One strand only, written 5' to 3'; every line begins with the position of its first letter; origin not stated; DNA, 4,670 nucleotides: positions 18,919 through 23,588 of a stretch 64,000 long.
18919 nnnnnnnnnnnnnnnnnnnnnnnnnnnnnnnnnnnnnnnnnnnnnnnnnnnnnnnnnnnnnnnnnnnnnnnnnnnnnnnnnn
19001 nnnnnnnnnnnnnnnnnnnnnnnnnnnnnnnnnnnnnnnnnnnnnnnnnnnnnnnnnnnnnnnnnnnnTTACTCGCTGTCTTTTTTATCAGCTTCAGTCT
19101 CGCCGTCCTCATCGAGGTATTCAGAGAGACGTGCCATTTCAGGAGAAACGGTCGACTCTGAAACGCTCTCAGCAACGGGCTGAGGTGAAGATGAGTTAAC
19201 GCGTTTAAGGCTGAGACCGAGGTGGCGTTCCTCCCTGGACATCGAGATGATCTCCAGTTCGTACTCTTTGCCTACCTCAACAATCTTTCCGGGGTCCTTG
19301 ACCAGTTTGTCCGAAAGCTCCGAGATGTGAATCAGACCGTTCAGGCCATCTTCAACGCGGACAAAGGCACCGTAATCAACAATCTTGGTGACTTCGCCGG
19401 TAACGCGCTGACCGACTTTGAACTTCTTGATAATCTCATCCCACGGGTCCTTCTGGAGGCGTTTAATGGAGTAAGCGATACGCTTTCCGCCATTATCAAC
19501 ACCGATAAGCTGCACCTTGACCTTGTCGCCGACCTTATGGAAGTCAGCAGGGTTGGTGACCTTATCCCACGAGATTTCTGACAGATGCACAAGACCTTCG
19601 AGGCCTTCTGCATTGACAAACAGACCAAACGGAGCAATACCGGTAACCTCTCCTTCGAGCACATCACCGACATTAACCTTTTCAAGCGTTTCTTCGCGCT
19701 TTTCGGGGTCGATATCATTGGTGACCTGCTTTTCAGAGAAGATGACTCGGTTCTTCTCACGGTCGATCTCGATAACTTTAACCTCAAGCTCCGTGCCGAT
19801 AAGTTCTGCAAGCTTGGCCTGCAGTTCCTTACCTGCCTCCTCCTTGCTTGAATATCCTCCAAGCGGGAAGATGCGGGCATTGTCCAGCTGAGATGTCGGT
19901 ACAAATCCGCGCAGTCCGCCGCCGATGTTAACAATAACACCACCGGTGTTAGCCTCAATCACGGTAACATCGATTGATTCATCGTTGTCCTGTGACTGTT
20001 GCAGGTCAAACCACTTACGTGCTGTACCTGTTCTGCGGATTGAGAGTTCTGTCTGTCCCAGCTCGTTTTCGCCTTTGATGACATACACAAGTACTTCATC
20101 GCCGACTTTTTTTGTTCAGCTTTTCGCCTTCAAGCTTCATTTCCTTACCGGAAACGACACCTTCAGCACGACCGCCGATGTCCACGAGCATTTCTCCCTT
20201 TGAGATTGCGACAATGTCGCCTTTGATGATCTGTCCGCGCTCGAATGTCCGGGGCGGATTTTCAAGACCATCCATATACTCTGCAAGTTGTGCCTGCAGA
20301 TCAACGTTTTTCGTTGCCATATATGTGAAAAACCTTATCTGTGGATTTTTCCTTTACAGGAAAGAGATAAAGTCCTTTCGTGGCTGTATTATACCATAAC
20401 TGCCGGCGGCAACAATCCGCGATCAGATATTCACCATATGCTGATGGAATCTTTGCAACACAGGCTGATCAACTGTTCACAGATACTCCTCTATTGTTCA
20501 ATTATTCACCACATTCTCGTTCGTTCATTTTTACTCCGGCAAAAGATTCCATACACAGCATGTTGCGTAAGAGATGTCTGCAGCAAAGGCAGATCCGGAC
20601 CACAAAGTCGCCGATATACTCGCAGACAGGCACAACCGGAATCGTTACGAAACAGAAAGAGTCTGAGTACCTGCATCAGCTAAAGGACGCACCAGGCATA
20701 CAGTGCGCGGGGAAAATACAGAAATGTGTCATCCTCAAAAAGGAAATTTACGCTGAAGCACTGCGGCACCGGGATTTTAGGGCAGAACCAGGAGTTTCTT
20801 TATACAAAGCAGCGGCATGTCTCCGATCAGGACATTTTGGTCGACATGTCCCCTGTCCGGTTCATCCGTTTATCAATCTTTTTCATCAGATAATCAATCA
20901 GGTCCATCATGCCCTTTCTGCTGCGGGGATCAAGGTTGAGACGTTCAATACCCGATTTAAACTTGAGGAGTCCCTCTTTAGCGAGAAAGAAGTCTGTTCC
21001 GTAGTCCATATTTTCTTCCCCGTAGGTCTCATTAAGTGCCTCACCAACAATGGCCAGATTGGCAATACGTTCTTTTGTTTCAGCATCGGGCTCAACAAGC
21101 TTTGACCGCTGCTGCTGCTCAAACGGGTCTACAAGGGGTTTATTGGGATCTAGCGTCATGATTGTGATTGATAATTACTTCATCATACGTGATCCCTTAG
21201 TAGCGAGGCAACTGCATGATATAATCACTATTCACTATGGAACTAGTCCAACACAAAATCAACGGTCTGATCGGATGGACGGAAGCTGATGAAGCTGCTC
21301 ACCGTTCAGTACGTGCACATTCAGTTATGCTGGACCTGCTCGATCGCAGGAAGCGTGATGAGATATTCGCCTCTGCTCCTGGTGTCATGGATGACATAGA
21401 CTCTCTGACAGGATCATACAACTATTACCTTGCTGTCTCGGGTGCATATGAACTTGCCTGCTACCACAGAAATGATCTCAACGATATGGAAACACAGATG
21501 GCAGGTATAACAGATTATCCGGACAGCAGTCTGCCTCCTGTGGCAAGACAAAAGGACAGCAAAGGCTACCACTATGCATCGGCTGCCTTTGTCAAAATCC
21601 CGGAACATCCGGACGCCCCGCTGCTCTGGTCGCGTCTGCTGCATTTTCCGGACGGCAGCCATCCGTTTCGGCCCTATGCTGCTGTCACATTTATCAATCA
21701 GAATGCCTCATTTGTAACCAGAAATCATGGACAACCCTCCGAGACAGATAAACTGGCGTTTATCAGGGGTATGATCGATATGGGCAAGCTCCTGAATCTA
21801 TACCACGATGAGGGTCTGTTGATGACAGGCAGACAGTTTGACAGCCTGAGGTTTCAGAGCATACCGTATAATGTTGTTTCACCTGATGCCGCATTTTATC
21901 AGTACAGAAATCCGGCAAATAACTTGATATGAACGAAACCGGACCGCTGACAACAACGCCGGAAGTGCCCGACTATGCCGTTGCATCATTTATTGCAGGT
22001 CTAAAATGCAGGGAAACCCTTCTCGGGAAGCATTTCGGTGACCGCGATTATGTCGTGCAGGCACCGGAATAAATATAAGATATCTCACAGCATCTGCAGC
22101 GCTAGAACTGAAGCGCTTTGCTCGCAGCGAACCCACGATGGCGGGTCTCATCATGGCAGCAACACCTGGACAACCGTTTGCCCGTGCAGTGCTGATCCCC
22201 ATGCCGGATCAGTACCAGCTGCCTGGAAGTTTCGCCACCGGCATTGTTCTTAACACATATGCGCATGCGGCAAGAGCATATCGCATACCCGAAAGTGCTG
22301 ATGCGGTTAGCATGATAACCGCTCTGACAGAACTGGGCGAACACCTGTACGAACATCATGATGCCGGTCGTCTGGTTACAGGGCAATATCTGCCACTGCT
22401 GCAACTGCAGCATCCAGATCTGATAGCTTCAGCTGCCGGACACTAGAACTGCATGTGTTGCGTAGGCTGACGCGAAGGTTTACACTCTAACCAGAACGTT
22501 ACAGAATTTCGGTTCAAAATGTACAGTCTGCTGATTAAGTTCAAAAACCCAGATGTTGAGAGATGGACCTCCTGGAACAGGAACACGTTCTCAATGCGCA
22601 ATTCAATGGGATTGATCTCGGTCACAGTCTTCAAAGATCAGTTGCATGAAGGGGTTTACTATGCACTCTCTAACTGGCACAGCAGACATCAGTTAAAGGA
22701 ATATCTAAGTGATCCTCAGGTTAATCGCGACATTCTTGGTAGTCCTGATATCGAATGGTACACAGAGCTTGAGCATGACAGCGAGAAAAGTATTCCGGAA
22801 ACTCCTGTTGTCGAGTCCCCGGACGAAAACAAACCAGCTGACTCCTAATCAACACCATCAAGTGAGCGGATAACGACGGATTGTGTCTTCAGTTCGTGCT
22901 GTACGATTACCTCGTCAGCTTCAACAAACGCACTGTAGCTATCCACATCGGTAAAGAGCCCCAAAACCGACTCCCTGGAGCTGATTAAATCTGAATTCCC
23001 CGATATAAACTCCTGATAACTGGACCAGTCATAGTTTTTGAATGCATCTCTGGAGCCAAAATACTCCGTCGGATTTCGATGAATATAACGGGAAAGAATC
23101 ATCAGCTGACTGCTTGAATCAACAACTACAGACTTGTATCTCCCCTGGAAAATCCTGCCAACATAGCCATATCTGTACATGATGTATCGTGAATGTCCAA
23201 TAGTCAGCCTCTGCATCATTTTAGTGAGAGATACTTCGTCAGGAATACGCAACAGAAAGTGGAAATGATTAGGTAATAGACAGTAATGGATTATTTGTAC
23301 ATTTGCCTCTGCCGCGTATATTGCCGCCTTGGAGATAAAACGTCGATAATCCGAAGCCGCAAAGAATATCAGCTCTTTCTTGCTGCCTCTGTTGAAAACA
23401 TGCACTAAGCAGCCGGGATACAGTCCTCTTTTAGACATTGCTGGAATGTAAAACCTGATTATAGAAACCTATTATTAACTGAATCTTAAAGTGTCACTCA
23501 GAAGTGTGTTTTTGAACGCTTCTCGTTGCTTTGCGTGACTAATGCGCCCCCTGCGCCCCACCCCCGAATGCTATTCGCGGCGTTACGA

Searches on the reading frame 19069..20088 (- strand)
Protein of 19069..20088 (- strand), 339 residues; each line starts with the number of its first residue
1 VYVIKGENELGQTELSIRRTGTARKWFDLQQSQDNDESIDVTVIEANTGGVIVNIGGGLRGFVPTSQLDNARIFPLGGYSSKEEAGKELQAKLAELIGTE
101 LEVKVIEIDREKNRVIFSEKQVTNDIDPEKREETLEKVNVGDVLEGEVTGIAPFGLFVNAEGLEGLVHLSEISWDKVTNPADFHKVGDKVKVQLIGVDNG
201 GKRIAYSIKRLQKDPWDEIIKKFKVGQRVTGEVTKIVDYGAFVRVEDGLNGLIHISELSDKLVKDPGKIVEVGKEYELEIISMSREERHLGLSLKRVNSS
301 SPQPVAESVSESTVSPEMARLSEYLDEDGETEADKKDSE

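Call 39: search_protein_families(library=pfam, proteins=[window:19069-20088:-], max_evalue=0.001)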
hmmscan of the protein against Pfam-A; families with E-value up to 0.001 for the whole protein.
window:19069-20088:- (339 aa): 3 families
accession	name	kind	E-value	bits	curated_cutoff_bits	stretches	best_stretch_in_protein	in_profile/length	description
PF00575.29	S1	-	4.5e-51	171.6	22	3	137-209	1-74/74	S1 RNA binding domain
PF23459.1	S1_RRP5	-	2.6e-16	60.4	27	1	226-294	4-72/72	RRP5 S1 domain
PF13509.12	S1_2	-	0.00021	21.7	21.8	0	225-262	1-38/61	S1 domain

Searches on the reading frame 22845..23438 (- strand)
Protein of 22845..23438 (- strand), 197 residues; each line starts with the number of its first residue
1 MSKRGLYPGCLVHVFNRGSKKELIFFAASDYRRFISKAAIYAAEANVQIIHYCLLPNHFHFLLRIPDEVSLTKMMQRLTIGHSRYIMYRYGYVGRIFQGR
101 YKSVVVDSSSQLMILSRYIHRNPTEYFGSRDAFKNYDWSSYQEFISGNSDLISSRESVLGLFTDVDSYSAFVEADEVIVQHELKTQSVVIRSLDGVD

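Call 8: search_protein_families(library=pfam, proteins=[window:22845-23438:-], max_evalue=0.001)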
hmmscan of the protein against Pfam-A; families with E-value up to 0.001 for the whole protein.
window:22845-23438:- (197 aa): 1 family
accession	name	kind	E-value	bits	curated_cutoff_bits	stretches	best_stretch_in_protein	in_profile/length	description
PF01797.21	Y1_Tnp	-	8.1e-12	45.8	23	1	12-122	7-121/121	Transposase IS200 like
